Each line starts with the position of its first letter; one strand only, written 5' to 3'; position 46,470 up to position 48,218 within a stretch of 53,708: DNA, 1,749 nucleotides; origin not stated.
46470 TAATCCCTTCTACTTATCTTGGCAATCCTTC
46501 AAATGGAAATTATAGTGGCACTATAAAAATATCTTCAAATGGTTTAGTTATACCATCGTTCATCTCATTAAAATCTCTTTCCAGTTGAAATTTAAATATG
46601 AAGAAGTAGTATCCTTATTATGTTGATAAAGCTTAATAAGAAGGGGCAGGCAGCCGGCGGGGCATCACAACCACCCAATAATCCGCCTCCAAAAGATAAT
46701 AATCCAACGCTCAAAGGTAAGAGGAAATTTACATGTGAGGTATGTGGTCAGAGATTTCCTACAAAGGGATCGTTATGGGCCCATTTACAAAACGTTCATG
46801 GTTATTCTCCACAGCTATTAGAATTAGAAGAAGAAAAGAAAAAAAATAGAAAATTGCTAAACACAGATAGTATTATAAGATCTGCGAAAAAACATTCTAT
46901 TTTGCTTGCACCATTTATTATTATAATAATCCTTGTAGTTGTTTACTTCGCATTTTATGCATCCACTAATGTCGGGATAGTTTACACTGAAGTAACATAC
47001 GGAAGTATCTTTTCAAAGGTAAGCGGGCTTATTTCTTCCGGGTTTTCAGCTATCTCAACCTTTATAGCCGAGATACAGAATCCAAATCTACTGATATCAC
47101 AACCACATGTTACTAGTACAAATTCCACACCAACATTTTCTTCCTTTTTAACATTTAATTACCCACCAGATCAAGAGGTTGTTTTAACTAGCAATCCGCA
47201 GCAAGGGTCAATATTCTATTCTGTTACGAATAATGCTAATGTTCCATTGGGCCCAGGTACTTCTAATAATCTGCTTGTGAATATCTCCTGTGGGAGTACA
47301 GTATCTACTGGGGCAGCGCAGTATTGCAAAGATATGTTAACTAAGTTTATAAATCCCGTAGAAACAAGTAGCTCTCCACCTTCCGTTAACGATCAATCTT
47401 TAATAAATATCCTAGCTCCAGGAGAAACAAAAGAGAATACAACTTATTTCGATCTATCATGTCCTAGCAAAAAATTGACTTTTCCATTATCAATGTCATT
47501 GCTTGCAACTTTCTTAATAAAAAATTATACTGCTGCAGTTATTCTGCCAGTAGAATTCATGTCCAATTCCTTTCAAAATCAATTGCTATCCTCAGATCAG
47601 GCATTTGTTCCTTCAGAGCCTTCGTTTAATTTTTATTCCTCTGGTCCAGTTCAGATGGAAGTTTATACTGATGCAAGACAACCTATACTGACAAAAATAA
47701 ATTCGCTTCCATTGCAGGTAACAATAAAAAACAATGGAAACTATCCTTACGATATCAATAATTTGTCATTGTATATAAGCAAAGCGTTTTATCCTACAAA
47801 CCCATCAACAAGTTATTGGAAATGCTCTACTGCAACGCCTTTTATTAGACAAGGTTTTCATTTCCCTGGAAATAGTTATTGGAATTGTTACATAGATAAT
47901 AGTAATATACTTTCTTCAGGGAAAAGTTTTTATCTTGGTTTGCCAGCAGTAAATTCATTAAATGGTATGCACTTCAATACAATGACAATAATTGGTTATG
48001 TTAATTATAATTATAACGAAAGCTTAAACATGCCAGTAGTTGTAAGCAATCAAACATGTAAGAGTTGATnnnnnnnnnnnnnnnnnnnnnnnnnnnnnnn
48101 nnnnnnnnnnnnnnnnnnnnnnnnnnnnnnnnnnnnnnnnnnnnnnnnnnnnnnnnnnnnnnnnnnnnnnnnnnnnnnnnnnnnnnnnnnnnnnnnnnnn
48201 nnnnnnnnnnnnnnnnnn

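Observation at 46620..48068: Classical C2H2 zinc finger inserted between a prepilin-like leader and the TM helix of a pilin-paralog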

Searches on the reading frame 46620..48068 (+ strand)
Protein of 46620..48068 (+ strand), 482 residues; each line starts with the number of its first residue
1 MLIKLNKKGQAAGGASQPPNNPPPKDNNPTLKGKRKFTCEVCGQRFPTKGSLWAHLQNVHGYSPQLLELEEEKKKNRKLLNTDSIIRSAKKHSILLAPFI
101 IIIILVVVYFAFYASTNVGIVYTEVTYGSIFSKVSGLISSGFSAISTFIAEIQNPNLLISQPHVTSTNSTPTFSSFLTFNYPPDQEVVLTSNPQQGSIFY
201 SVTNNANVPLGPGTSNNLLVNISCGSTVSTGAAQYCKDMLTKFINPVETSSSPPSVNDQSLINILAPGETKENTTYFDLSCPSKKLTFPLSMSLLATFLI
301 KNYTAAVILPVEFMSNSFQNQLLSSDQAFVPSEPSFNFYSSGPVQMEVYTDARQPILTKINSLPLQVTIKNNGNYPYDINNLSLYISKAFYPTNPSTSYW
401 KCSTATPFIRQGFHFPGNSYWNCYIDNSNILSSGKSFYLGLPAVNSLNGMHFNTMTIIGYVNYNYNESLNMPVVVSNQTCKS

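Call 3: search_protein_families(library=pfam, proteins=[window:46620-48068:+], max_evalue=1)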
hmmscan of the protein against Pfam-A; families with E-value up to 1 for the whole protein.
window:46620-48068:+ (482 aa): 8 families
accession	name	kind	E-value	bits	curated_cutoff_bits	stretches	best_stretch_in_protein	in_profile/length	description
PF00096.32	zf-C2H2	-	9.9e-05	23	25.2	1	37-60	1-23/23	Zinc finger, C2H2 type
PF13894.12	zf-C2H2_4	-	0.00016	22.5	27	1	37-60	1-24/24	C2H2-type zinc finger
PF18868.7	zf-C2H2_3rep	-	0.028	15.6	30.8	2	37-74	33-70/126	Zinc finger C2H2-type, 3 repeats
PF07895.16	DUF1673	-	0.055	13.8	30.4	1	62-139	99-168/204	Protein of unknown function (DUF1673)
PF23612.1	zf-C2H2_ZN142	-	0.14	12.5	27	1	37-62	1-26/27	ZN142 C2H2 zinc finger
PF15909.11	zf-C2H2_8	-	0.19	12.5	30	1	32-58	62-88/98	C2H2-type zinc ribbon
PF14046.11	NR_Repeat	-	0.19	12.3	27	1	192-207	6-21/48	Nuclear receptor repeat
PF23574.1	zf-C2H2_ZNF142_18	-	0.46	11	27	1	35-64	1-30/35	Zinc finger protein 142 C2H2 domain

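Call 5: find_homologous_proteins(query=window:46620-48065:+)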
Query window:46620-48065:+ (482 aa): 24 proteins with E <= 0.001 among 7176 candidates.
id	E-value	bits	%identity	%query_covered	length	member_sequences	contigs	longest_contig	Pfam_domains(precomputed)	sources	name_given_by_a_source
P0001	0.0e+0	1076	100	100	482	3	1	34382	-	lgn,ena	-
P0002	3.6e-238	809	77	94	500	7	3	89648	PF13894.13,PF18868.8,PF16622.12,PF00096.33,PF12874.14,PF13912.13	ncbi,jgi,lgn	jgi:hypothetical protein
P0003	6.2e-233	792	71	100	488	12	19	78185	-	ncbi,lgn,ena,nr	ncbi:MAG: C2H2-type zinc finger protein [Candidatus Parvarchaeota archaeon]|nr:C2H2-type zinc finger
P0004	6.6e-228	775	70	100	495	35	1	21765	-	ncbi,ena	-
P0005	4.0e-225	766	69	100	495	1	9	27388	-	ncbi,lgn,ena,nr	ncbi:hypothetical protein M1494_00245 [Candidatus Parvarchaeota archaeon]|nr:hypothetical protein [C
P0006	4.5e-224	763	69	100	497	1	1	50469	-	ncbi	-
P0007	5.9e-224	762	69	100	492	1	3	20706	-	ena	-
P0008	5.9e-223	759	69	100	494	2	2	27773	-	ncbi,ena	-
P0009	9.5e-218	742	68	100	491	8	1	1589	-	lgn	-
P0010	6.2e-217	739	67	100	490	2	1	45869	-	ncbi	ncbi:MAG: hypothetical protein ACP5MV_03435 [Candidatus Parvarchaeum sp.]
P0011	1.1e-215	735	67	100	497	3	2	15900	-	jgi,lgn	-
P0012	1.0e-214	732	67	100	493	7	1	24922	-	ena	-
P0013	3.2e-214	730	66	100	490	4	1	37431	-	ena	-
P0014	7.1e-209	713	67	100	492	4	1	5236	-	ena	-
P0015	1.4e-201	689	63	100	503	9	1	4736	-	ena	-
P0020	2.7e-68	249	37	87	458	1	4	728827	-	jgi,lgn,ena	jgi:hypothetical protein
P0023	1.2e-49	188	31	89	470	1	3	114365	-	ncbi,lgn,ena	-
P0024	9.3e-36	142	32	77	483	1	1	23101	-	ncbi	-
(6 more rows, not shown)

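Call 12: find_encoding_contigs(protein=P0002, flank=8000, max_places=2)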
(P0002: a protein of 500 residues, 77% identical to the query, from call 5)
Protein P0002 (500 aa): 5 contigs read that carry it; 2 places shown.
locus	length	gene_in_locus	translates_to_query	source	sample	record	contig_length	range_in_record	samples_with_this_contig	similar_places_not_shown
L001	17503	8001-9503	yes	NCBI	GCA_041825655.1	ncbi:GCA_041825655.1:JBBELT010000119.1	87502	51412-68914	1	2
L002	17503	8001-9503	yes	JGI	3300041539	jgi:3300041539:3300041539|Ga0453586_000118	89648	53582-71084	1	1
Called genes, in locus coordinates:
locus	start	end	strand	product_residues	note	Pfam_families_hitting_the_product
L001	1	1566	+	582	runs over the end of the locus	PF13522:GATase_6, PF13537:GATase_7, PF01380:SIS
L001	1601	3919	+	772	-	PF03104:DNA_pol_B_exo1, PF00136:DNA_pol_B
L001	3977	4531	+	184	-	PF05763:DUF835 (weak), PF06745:ATPase (weak)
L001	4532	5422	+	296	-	PF00557:Peptidase_M24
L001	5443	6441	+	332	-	PF00752:XPG_N, PF00867:XPG_I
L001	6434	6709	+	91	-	PF04010:DUF357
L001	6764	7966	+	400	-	-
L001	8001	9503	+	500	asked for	PF18868:zf-C2H2_3rep (faint), PF00096:zf-C2H2 (faint), PF12874:zf-met (faint), PF13894:zf-C2H2_4 (faint), PF13912:zf-C2H2_6 (faint), PF16622:zf-C2H2_11 (faint)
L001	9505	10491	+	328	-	-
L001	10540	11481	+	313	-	-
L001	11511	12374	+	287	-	-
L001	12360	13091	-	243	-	PF00590:TP_methylase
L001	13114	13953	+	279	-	PF01478:Peptidase_A24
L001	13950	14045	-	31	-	-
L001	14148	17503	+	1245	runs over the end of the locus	-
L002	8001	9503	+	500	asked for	PF18868:zf-C2H2_3rep (faint), PF00096:zf-C2H2 (faint), PF12874:zf-met (faint), PF13894:zf-C2H2_4 (faint), PF13912:zf-C2H2_6 (faint), PF16622:zf-C2H2_11 (faint)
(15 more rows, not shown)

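Call 13: find_encoding_contigs(protein=P0020, flank=8000, max_places=2)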
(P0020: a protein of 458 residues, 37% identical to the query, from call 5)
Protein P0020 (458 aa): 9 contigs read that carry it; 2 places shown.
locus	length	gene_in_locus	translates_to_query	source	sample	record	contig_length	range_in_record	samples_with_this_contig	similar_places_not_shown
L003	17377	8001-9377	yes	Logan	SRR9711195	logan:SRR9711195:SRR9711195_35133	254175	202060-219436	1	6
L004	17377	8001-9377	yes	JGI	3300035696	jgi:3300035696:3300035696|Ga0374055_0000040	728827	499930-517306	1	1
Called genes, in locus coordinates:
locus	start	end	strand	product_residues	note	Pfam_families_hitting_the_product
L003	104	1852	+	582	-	PF13522:GATase_6, PF13537:GATase_7, PF01380:SIS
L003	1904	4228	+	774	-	PF03104:DNA_pol_B_exo1, PF00136:DNA_pol_B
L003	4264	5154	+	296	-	PF00557:Peptidase_M24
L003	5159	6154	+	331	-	PF00752:XPG_N, PF00867:XPG_I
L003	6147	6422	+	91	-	PF04010:DUF357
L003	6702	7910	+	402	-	-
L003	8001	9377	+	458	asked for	-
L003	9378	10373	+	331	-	-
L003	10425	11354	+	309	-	-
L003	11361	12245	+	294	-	-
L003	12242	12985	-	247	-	PF00590:TP_methylase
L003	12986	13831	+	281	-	PF01478:Peptidase_A24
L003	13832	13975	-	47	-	-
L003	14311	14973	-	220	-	-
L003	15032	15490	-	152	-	-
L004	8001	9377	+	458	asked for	-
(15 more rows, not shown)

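Call 14: find_encoding_contigs(protein=P0023, flank=8000, max_places=1)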
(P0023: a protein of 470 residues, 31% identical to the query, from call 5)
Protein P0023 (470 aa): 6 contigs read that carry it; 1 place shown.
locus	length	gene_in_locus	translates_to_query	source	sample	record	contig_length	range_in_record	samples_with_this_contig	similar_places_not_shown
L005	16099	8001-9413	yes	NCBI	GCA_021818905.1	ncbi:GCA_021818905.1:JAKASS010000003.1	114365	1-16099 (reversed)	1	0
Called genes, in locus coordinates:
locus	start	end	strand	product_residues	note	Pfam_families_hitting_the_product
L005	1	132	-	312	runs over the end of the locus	PF13737:DDE_Tnp_1_5 (weak), PF01609:DDE_Tnp_1, PF13612:DDE_Tnp_1_3 (faint)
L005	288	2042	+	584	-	PF13230:GATase_4, PF13522:GATase_6, PF13537:GATase_7, PF01380:SIS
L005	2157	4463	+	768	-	PF03104:DNA_pol_B_exo1, PF10108:DNA_pol_B_exo2 (weak), PF00136:DNA_pol_B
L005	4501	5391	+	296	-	PF00557:Peptidase_M24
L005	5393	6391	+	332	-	PF00752:XPG_N, PF00867:XPG_I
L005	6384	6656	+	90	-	PF04010:DUF357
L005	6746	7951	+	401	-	-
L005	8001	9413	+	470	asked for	-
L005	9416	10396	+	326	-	-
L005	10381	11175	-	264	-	PF13610:DDE_Tnp_IS240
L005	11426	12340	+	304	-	PF01609:DDE_Tnp_1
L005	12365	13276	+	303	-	-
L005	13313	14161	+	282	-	-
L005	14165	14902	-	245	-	PF00590:TP_methylase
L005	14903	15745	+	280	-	PF01478:Peptidase_A24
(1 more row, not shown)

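Call 15: find_encoding_contigs(protein=P0024, flank=8000, max_places=1)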
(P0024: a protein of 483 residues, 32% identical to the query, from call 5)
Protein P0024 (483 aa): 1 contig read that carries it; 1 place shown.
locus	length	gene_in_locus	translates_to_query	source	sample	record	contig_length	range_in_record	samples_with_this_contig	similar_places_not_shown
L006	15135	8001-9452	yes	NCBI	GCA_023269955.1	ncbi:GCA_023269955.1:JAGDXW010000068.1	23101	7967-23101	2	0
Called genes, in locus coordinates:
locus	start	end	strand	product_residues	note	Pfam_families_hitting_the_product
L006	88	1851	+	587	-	-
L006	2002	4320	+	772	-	PF10108:DNA_pol_B_exo2 (faint), PF03104:DNA_pol_B_exo1, PF00136:DNA_pol_B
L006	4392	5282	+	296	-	PF00557:Peptidase_M24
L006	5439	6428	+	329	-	PF00752:XPG_N, PF00867:XPG_I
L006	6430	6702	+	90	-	PF04010:DUF357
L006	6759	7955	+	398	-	-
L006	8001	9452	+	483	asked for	-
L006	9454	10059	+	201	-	-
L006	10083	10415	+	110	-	-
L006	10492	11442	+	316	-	-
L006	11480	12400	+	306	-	-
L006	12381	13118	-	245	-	PF00590:TP_methylase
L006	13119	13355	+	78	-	-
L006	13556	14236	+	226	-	PF01478:Peptidase_A24 (weak)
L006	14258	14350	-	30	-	-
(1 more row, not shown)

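Call 16: find_encoding_contigs(protein=P0003, flank=8000, max_places=1)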
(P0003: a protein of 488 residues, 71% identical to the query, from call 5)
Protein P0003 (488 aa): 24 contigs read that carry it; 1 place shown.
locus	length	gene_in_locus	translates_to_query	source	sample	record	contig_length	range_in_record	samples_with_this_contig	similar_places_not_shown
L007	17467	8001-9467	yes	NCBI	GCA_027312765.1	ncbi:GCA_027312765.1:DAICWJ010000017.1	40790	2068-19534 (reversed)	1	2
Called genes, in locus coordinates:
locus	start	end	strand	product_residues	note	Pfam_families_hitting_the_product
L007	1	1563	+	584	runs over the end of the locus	PF13230:GATase_4 (faint), PF13522:GATase_6, PF13537:GATase_7, PF01380:SIS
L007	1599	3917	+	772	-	PF03104:DNA_pol_B_exo1, PF10108:DNA_pol_B_exo2 (faint), PF03175:DNA_pol_B_2 (weak), PF00136:DNA_pol_B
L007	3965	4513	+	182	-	PF05763:DUF835 (weak), PF06745:ATPase (weak)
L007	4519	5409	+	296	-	PF00557:Peptidase_M24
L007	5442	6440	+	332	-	PF00752:XPG_N, PF00867:XPG_I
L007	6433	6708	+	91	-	PF04010:DUF357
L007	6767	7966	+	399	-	-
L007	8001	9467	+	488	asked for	-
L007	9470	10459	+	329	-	-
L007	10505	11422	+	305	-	-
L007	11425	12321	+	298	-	-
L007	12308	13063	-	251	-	PF00590:TP_methylase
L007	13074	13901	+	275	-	PF01478:Peptidase_A24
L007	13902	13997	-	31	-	-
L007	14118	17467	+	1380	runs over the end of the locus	-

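Call 20: predict_structure(alignment_id=A1)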
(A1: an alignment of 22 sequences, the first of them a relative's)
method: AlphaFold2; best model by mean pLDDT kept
length: 482 residues; sequences in the alignment: 22
mean_pLDDT: 71.5   pTM: 0.58
mean pLDDT of the five models: 71.5, 71.4, 67.2, 65.7, 60.1
residues with pLDDT >= 90: 79; 70-90: 234; 50-70: 68; < 50: 101
segments of 3 or more residues with pLDDT < 50: 1-21, 23-34, 76-81, 83-90, 114-166
pLDDT, mean of each block of 10 residues (from residue 1): 33 32 38 58 76 78 60 51 48 59 69 41 27 31 39 42 47 82 80 82 88 82 87 88 77 77 84 89 75 90 87 85 72 58 83 82 89 90 93 90 92 86 91 87 79 88 91 79 57
secondary structure, 60 per line:
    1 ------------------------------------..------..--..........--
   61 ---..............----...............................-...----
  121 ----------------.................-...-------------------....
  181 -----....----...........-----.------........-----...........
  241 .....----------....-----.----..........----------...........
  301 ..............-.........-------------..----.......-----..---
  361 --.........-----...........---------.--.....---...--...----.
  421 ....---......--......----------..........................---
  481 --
elements in order: H49-58 H64-77 H82-112 H137-153 E177-180 E186-189 E194-204 E217-224 H230-239 E240-245 E256-259 E270-279 E290-314 H316-324 E344-350 E363-371 E377-387 E400-404 E408-410 E413-415 E420-424 H428-433 E436-441 E452-477

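Call 24: fold_search(model_id=the predicted structure, library=pdb)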
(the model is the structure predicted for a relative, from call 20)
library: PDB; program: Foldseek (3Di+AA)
matches with E <= 10: 1370; with E <= 0.001: 40
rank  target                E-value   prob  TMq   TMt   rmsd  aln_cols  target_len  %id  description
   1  3f84_A                9.1e-06  0.51  0.10  0.15  30.0       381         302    9  Structure of fusion complex of major pilin CfaB and major pilin CfaB of CFA/I pilus from ETEC E. coli (released 2009-08-11)
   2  4o02_A                2.1e-05  0.93  0.15  0.09  22.5       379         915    7  AlphaVBeta3 integrin in complex with monoclonal antibody FAB fragment. (released 2014-04-02)
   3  3f84_B                2.3e-05  0.41  0.10  0.14  29.9       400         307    9  Structure of fusion complex of major pilin CfaB and major pilin CfaB of CFA/I pilus from ETEC E. coli (released 2009-08-11)
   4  4nen_A                2.5e-05  0.90  0.15  0.07  29.8       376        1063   11  An internal ligand-bound, metastable state of a leukocyte integrin, aXb2 (released 2014-01-15)
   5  4mmx_A                2.6e-05  0.90  0.15  0.08  27.3       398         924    6  Integrin AlphaVBeta3 ectodomain bound to the tenth domain of Fibronectin (released 2014-03-26)
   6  6avu_A                6.0e-05  0.91  0.15  0.09  29.3       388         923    7  Human alpha-V beta-3 Integrin (open conformation) in complex with the therapeutic antibody LM609 (released 2017-11-01)
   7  8ayh_B                7.9e-05  0.91  0.13  0.07  23.1       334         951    8  Structure of Complement C5 in Complex with small molecule inhibitor and CVF (released 2022-12-21)
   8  4g1m_A                8.9e-05  0.85  0.15  0.08  27.1       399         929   10  Re-refinement of alpha V beta 3 structure (released 2012-12-12)
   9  3ije_A                1.2e-04  0.82  0.15  0.08  29.9       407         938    8  Crystal structure of the complete integrin alhaVbeta3 ectodomain plus an Alpha/beta transmembrane fragment (released 2009-09-29)
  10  4ll4_C                1.2e-04  0.75  0.13  0.20  26.1       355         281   10  The structure of the TRX and TXNIP complex (released 2014-02-05)
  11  4neh_A                1.2e-04  0.54  0.13  0.07  29.4       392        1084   11  An internal ligand-bound, metastable state of a leukocyte integrin, aXb2 (released 2014-01-15)
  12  9qj4_B                1.3e-04  0.91  0.14  0.20  24.3       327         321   12  Structure of the Complement classical and lectin pathway proconvertase, C4b2 (released 2025-12-24)
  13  8xen_A                1.3e-04  0.72  0.14  0.08  29.7       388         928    9  Cryo-EM structure of integrin ITGAV/ITGB3 complex, conformation 4 (released 2024-12-18)
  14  6avq_A                1.4e-04  0.85  0.15  0.09  27.4       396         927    7  The Therapeutic Antibody LM609 Selectively Inhibits Ligand Binding to Human alpha-V beta-3 Integrin via Steric Hindran (released 2017-11-01)
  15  3f85                  2.2e-04  0.28  0.10  0.11  30.6       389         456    9  Structure of fusion complex of homo trimeric major pilin subunits CfaB of CFA/I fimbirae from ETEC E. coli (released 2009-08-11)
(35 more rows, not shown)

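Call 29: find_related_loci(query=A1, collection=genome_contigs, flank=6000)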
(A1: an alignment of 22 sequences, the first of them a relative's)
Query A1 (482 aa) in genome_contigs; peptide patterns used: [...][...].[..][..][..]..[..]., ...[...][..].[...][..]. (x = any residue, [..] = any of these).
108 stretches matched a pattern; 27 encode a relative of the query (tblastn E <= 1e-3); 25 distinct loci.
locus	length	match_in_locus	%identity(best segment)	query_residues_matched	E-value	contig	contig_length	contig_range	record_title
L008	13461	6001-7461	71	1-480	0e+0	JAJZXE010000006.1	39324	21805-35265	MAG: Nanoarchaeota archaeon isolate TL1-3.bin47 NODE_681_length_39324_cov_5.214021, whole genome shotgun sequence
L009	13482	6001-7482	70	1-480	0e+0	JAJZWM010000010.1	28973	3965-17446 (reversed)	MAG: Nanoarchaeota archaeon isolate TL1-2.bin12 NODE_1575_length_28973_cov_91.457, whole genome shotgun sequence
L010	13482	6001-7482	69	1-480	0e+0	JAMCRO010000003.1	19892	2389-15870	MAG: Candidatus Parvarchaeota archaeon isolate FK_Sedi_A_Bin.253 NODE_6187_length_19892_cov_7.03415, whole genome shotgu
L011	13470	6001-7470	67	1-480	0e+0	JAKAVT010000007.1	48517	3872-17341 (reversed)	MAG: Nanoarchaeota archaeon isolate YP4.bin125 NODE_997_length_48517_cov_4.118124, whole genome shotgun sequence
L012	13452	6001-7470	67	1-480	0e+0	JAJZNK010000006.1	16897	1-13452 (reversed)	MAG: Nanoarchaeota archaeon isolate MAS3.bin90 NODE_6964_length_16897_cov_1.370781, whole genome shotgun sequence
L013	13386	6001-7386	71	25-480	0e+0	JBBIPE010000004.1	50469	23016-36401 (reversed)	MAG: archaeon isolate QH1S170213_bin_296 NODE_34_length_50469_cov_12.2761, whole genome shotgun sequence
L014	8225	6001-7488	68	1-480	0e+0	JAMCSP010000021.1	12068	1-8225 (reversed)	MAG: Candidatus Parvarchaeota archaeon isolate FK_Sedi_A_Bin.205 NODE_13530_length_12068_cov_10.134, whole genome shotgu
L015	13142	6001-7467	66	1-480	0e+0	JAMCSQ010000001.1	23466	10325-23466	MAG: Candidatus Parvarchaeota archaeon isolate FK_Sedi_A_Bin.204 NODE_4710_length_23466_cov_24.9885, whole genome shotgu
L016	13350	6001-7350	75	32-482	0e+0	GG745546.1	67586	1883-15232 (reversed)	MAG: Candidatus Parvarchaeum acidophilus ARMAN-5 genomic scaffold Scf_ARM5contig_1506, whole genome shotgun sequence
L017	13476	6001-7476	66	1-480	0e+0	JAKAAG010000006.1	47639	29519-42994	MAG: Nanoarchaeota archaeon isolate TL2-4.bin18 NODE_243_length_47639_cov_437.617718, whole genome shotgun sequence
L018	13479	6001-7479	66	1-480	0e+0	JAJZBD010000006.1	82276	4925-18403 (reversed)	MAG: Nanoarchaeota archaeon isolate HSP2.bin18 NODE_166_length_82276_cov_5.221439, whole genome shotgun sequence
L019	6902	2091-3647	60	1-480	0e+0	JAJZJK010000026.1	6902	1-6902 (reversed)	MAG: Nanoarchaeota archaeon isolate LSA5.bin34 NODE_16664_length_6902_cov_5.852694, whole genome shotgun sequence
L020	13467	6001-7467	67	1-480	0e+0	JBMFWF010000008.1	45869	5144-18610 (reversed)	MAG: Candidatus Parvarchaeum sp. isolate KM4364-11 NODE_8_length_45869_cov_22.458508, whole genome shotgun sequence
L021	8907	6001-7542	62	1-480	0e+0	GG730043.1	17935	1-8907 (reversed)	MAG: Candidatus Parvarchaeum acidiphilum ARMAN-4 genomic scaffold Scf_ARM4contig_1578, whole genome shotgun sequence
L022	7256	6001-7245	65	1-402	2e-161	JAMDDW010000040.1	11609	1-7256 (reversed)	MAG: Candidatus Parvarchaeota archaeon isolate FK_Sedi_B_Bin.122 NODE_22531_length_11609_cov_3.69082, whole genome shotg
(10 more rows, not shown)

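Call 38: search_protein_families(library=ncbifam, proteins=[window:46620-48068:+], max_evalue=1)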
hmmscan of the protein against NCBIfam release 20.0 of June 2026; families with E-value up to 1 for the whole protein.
window:46620-48068:+ (482 aa): 0 families

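Call 55: search_protein_families(library=pfam, proteins=[L007:14118-17465:+, L001:14148-17501:+], max_evalue=0.01)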
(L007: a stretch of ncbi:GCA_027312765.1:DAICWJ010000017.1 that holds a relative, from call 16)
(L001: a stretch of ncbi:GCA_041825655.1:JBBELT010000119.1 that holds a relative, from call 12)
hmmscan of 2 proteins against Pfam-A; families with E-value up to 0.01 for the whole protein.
L007:14118-17465:+ (1116 aa): 0 families

L001:14148-17501:+ (1118 aa): 1 family
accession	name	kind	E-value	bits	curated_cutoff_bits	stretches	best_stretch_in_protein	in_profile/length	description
PF10102.14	DUF2341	-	0.0002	22.1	23.4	1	832-889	1-55/84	Domain of unknown function (DUF2341)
